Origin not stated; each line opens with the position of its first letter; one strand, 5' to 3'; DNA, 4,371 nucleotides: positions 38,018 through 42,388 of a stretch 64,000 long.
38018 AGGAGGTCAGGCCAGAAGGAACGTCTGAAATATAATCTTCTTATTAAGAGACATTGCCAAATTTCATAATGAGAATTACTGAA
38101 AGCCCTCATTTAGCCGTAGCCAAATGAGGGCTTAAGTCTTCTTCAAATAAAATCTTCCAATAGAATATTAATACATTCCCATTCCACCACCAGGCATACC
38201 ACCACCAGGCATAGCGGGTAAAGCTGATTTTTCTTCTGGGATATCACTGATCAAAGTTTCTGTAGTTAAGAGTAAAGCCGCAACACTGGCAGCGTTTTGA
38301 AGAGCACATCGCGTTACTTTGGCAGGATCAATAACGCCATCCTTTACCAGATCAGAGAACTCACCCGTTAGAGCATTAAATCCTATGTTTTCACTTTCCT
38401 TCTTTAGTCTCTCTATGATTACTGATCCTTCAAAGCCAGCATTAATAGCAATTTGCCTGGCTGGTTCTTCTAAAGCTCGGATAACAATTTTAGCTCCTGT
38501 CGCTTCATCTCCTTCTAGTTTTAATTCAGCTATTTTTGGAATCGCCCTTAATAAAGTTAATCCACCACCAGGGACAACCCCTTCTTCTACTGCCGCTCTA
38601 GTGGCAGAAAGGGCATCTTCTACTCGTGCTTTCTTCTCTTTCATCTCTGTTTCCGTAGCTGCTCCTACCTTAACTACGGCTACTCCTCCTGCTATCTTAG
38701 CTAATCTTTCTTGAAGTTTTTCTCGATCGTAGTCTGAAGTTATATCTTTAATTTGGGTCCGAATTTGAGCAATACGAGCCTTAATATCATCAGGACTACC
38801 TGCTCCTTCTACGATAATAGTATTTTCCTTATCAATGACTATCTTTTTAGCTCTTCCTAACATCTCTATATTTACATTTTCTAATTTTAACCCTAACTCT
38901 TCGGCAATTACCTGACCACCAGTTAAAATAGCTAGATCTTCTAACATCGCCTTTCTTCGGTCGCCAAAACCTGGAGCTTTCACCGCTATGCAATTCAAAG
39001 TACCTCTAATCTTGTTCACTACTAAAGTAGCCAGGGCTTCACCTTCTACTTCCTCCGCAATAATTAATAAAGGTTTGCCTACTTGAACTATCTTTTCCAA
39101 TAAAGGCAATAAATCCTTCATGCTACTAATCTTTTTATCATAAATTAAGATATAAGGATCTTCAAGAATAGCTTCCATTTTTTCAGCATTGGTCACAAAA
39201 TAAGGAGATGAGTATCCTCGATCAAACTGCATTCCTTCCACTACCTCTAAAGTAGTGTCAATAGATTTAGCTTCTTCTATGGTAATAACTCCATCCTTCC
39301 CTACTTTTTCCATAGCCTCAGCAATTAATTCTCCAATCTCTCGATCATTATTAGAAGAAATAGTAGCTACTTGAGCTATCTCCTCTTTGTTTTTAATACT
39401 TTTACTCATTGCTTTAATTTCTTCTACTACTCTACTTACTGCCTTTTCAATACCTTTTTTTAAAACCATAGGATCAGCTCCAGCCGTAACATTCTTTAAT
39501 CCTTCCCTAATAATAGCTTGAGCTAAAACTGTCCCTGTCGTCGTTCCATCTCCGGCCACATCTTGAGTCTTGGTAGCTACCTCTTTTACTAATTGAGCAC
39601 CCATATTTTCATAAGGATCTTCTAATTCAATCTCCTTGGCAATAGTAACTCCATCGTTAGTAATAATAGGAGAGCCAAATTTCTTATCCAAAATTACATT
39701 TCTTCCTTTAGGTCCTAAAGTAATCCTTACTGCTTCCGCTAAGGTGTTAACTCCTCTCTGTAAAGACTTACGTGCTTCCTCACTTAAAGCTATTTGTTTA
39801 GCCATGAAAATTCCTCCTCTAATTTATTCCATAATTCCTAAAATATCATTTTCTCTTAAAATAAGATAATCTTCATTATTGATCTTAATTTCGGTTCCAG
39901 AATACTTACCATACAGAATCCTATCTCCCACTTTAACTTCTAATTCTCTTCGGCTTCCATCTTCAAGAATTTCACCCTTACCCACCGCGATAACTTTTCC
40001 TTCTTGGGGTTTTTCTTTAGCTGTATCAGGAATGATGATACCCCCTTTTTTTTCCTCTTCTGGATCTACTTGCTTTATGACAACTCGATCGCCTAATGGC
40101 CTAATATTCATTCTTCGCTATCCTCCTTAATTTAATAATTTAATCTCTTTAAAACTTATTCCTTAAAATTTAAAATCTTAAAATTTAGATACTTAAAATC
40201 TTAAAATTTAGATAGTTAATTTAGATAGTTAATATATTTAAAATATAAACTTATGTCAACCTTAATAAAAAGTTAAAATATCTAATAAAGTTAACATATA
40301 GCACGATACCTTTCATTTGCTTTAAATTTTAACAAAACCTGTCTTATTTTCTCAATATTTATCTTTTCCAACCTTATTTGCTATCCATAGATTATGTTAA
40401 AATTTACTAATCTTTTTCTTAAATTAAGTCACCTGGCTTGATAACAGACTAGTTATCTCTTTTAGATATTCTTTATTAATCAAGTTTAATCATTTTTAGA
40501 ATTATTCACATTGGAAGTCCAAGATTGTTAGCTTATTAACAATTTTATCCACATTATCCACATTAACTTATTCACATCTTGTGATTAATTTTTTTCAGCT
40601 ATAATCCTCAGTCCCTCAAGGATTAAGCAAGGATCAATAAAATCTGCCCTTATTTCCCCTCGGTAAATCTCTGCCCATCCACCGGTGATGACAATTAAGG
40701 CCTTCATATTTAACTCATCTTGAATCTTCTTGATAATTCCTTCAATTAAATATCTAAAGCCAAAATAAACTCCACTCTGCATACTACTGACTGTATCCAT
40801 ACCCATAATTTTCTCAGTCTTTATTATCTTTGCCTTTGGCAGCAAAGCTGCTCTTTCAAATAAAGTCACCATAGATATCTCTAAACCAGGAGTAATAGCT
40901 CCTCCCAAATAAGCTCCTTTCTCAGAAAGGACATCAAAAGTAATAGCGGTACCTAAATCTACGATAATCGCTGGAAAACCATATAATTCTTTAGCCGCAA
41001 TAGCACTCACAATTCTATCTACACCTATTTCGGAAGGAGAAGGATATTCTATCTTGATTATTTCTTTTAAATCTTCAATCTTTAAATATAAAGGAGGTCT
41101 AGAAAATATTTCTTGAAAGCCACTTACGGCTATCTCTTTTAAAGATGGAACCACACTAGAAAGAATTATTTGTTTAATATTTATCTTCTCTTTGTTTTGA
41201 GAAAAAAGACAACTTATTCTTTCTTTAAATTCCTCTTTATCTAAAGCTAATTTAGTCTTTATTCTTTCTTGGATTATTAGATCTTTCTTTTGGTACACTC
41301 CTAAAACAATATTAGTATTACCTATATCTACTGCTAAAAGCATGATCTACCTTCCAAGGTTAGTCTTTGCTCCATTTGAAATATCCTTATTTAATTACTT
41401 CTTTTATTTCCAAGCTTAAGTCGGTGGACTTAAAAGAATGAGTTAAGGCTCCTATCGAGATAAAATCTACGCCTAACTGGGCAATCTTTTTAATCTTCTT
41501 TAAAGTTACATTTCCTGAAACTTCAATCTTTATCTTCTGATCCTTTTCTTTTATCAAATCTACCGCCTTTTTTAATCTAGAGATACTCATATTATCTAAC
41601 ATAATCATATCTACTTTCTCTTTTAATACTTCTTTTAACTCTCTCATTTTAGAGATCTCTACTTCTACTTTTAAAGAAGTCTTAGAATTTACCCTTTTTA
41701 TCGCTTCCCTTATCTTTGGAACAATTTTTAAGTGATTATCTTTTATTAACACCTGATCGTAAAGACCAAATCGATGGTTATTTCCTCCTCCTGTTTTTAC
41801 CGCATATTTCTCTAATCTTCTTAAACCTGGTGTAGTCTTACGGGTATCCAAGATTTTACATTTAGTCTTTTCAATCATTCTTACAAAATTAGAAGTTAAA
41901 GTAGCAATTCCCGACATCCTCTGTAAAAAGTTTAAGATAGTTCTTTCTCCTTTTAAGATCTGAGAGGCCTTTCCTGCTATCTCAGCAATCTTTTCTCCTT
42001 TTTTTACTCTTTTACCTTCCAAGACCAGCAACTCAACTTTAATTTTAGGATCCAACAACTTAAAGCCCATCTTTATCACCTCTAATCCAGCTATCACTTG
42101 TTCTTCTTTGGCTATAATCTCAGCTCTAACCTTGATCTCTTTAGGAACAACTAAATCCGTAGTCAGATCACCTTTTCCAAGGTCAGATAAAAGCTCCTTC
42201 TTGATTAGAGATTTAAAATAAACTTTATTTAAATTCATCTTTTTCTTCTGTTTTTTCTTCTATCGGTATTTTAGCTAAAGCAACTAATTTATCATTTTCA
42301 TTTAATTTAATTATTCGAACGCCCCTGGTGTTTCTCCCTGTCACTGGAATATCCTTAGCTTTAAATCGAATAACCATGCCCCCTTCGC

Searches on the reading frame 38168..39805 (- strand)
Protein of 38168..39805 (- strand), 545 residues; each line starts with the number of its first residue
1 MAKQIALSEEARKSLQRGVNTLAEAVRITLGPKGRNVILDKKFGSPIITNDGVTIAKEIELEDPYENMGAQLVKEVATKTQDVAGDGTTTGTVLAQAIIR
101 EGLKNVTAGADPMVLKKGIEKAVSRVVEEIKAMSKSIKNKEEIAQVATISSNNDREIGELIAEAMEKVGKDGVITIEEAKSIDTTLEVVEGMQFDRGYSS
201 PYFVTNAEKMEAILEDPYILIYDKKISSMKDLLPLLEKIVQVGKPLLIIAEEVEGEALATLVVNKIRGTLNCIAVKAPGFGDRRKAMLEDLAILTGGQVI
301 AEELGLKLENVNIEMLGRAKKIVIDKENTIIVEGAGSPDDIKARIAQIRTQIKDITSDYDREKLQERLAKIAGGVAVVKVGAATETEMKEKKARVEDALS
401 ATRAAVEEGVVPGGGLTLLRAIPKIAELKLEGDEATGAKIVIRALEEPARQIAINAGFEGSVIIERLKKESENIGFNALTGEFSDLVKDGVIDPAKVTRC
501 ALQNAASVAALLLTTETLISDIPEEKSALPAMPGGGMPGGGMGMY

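Call 31: search_protein_families(library=pfam, proteins=[window:38168-39805:-], max_evalue=0.00001)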
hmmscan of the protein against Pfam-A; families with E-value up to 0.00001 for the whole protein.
window:38168-39805:- (545 aa): 1 family
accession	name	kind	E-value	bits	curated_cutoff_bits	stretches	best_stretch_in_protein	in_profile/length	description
PF00118.29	Cpn60_TCP1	-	1.4e-82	278.5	34.3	1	22-521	1-488/490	TCP-1/cpn60 chaperonin family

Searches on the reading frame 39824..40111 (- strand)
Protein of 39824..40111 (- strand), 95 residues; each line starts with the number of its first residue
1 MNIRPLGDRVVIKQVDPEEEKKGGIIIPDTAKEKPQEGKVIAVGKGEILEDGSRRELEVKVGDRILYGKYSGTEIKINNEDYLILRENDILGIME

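Call 31: search_protein_families(library=pfam, proteins=[window:39824-40111:-], max_evalue=0.00001)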
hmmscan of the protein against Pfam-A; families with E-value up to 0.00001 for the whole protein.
window:39824-40111:- (95 aa): 1 family
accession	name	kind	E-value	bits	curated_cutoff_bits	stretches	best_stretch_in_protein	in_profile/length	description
PF00166.26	Cpn10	-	7.2e-37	125.7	21.1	1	2-93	1-92/93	Chaperonin 10 Kd subunit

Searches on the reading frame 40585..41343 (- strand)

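Call 31: search_protein_families(library=pfam, proteins=[window:40585-41343:-], max_evalue=0.00001)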
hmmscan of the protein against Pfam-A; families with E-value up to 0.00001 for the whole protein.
window:40585-41343:- (252 aa): 1 family
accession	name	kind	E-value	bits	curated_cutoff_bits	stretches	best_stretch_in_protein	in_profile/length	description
PF03309.20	Pan_kinase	-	9.8e-61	205.6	24.7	1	2-205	1-204/205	Type III pantothenate kinase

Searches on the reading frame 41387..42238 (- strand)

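Call 31: search_protein_families(library=pfam, proteins=[window:41387-42238:-], max_evalue=0.00001)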
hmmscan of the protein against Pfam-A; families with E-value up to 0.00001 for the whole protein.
window:41387-42238:- (283 aa): 2 families
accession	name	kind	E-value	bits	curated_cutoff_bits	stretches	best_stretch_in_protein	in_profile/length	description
PF01729.25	QRPTase_C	-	1.7e-61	207.3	23.1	1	111-277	1-169/169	Quinolinate phosphoribosyl transferase, C-terminal domain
PF02749.22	QRPTase_N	-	2.1e-24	86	27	1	24-109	1-82/82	Quinolinate phosphoribosyl transferase, N-terminal domain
